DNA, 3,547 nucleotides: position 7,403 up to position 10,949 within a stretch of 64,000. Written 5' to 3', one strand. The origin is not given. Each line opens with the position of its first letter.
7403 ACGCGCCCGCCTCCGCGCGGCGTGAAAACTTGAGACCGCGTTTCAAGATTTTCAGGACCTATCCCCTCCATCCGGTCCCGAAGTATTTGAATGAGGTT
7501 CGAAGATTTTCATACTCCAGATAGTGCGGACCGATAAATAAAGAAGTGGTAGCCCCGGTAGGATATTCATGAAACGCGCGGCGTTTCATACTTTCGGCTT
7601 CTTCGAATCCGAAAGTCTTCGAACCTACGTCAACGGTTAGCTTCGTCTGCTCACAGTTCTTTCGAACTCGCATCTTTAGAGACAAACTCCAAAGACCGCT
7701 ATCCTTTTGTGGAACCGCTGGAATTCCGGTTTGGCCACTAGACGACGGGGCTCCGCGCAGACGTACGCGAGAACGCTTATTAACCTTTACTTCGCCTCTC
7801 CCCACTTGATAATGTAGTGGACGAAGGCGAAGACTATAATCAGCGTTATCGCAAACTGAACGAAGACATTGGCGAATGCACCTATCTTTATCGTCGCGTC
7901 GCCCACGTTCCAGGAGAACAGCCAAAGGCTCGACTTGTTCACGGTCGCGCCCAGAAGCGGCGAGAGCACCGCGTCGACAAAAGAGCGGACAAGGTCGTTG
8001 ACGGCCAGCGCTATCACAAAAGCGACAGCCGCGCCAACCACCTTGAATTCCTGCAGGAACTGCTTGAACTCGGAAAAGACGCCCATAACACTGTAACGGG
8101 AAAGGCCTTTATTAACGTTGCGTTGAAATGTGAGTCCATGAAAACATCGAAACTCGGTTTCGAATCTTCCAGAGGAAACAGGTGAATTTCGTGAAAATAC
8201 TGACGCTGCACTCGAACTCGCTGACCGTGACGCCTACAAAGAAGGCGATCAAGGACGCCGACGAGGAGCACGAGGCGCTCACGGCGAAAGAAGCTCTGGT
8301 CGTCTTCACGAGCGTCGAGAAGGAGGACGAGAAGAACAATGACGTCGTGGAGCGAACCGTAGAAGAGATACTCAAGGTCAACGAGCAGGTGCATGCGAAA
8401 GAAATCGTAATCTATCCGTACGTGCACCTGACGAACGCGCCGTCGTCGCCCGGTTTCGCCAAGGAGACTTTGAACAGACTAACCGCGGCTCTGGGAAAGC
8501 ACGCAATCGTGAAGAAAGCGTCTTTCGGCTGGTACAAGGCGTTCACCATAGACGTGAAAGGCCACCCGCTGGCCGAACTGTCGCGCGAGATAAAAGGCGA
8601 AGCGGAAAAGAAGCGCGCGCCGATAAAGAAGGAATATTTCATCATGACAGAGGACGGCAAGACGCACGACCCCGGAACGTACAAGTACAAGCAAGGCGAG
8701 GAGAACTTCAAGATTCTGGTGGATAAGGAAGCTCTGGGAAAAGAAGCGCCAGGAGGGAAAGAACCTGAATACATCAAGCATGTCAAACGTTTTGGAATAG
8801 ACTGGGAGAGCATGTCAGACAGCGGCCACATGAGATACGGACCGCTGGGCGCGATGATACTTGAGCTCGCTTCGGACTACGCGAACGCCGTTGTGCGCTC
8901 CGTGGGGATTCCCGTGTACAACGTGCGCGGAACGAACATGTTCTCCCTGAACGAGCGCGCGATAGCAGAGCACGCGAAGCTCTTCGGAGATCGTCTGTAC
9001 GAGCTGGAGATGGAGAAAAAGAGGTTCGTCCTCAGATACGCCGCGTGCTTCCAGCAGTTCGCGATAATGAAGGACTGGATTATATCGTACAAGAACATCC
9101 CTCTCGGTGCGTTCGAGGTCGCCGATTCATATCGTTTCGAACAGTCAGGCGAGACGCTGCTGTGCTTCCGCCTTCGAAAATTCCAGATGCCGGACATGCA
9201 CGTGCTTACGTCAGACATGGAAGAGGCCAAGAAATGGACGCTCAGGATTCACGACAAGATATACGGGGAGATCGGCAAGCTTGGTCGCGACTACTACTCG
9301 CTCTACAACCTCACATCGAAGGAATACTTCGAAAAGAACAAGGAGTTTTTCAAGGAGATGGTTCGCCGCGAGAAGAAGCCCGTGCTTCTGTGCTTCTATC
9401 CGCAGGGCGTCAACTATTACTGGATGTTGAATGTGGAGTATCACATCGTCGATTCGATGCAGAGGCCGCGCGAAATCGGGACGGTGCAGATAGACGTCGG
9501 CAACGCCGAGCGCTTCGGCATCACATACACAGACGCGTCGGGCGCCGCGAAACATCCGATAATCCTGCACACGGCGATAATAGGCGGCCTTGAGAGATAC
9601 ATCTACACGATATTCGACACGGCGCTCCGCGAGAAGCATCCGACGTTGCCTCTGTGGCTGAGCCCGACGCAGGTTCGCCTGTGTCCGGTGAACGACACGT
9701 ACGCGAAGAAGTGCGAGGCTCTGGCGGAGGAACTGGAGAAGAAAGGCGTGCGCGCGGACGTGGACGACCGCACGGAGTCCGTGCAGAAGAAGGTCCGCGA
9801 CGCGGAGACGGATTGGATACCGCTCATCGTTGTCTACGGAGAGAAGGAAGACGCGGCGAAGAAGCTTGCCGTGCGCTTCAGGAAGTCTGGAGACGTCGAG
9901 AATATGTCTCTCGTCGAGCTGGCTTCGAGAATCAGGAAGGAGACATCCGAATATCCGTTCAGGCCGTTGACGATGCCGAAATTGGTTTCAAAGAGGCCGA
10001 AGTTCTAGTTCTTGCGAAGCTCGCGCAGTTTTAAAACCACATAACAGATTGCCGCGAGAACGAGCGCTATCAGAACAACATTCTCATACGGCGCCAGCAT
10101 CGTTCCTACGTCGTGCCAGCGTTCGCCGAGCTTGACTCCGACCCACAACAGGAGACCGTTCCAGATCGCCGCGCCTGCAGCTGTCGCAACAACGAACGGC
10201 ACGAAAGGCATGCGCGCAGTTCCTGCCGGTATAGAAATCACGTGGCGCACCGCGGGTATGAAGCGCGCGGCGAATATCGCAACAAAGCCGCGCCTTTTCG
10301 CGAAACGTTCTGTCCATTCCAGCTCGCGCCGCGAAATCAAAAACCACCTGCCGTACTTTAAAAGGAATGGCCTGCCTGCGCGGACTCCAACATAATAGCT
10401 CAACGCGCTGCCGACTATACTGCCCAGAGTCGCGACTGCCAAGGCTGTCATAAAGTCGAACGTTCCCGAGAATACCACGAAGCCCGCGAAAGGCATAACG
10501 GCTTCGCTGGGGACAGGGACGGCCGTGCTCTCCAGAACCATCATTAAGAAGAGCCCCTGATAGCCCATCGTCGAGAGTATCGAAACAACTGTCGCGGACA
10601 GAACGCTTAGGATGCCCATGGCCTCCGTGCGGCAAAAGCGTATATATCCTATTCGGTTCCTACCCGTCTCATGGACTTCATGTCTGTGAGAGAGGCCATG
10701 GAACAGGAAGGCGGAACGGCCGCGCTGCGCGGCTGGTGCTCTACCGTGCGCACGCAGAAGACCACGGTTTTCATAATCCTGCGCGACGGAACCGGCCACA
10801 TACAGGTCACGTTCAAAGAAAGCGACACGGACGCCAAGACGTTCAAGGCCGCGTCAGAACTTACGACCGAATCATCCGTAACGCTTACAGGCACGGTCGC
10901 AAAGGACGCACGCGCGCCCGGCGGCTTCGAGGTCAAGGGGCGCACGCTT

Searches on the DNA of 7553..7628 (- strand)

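Call 74: build_rna_model(alignment_id=A1, structure=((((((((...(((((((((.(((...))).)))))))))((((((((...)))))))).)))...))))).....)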
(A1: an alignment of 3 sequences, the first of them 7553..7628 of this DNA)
Model R1 built from alignment A1 (3 sequences, 76 columns); structure: as given.
model positions 76; base pairs 28; branch points 1; effective number of sequences 1.47; information 0.744 bits per position. Calibrated on 0.2 Mb of random sequence (short: E-values are rough).
structure used (alignment columns):
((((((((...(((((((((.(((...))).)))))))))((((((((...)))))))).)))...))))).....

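Call 75: search_with_rna_model(model_id=R1, sources=[window, L122, L121, L123, L124, L125, L061, L062], max_evalue=10, show_alignments=6)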
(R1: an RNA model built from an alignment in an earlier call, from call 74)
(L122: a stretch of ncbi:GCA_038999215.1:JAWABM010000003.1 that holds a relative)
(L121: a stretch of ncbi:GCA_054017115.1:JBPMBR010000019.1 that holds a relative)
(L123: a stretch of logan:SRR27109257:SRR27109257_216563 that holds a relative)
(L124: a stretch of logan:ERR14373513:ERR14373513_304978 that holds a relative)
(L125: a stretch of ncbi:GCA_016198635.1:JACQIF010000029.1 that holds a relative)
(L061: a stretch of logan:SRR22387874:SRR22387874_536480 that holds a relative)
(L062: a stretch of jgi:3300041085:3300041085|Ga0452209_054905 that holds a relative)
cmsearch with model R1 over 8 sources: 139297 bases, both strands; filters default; matches with E-value up to 10: 9.
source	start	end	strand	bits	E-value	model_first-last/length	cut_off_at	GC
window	7553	7628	-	96.1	1.7e-23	1-76/76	no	0.5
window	29265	29340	-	91.8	2.6e-22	1-76/76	no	0.57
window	44744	44818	+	88.6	2e-21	1-76/76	no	0.6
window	26872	26956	-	24.2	0.00092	1-76/76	no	0.49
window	44768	44813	-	18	0.045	1-76/76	no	0.57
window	7570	7588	+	13.6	0.73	41-59/76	no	0.58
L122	9826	9847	-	12.9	1.1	1-76/76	no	0.68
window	29283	29299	+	12.2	1.8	42-58/76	no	0.65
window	35847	35912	+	11.8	2.3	1-76/76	no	0.52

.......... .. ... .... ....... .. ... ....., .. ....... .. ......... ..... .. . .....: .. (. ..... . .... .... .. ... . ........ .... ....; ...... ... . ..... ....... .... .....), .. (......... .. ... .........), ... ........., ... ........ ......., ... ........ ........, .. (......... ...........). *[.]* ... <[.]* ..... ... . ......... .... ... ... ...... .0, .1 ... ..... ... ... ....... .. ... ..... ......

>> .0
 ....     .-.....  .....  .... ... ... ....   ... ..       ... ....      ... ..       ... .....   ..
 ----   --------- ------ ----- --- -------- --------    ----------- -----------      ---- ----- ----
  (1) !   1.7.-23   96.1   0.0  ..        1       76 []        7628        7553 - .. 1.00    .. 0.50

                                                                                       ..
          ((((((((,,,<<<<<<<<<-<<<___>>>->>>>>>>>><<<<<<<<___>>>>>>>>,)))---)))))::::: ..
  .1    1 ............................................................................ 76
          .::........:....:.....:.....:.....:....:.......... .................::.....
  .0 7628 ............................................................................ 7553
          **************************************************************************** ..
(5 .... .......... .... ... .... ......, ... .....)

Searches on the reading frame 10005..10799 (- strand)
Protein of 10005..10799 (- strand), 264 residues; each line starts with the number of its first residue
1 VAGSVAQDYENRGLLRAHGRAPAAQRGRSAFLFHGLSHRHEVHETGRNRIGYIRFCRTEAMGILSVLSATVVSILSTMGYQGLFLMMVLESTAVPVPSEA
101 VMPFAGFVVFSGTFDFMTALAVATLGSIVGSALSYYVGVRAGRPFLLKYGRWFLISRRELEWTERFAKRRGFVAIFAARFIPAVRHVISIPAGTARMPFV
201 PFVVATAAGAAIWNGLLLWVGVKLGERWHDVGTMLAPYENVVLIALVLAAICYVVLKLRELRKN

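Call 34: search_protein_families(library=pfam, proteins=[window:10005-10799:-], max_evalue=0.00001)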
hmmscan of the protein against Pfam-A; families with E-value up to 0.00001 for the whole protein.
window:10005-10799:- (264 aa): 1 family
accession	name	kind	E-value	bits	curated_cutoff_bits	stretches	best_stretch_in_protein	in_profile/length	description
PF09335.16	VTT_dom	-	9.1e-22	78.3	33.9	1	96-221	1-121/123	VTT domain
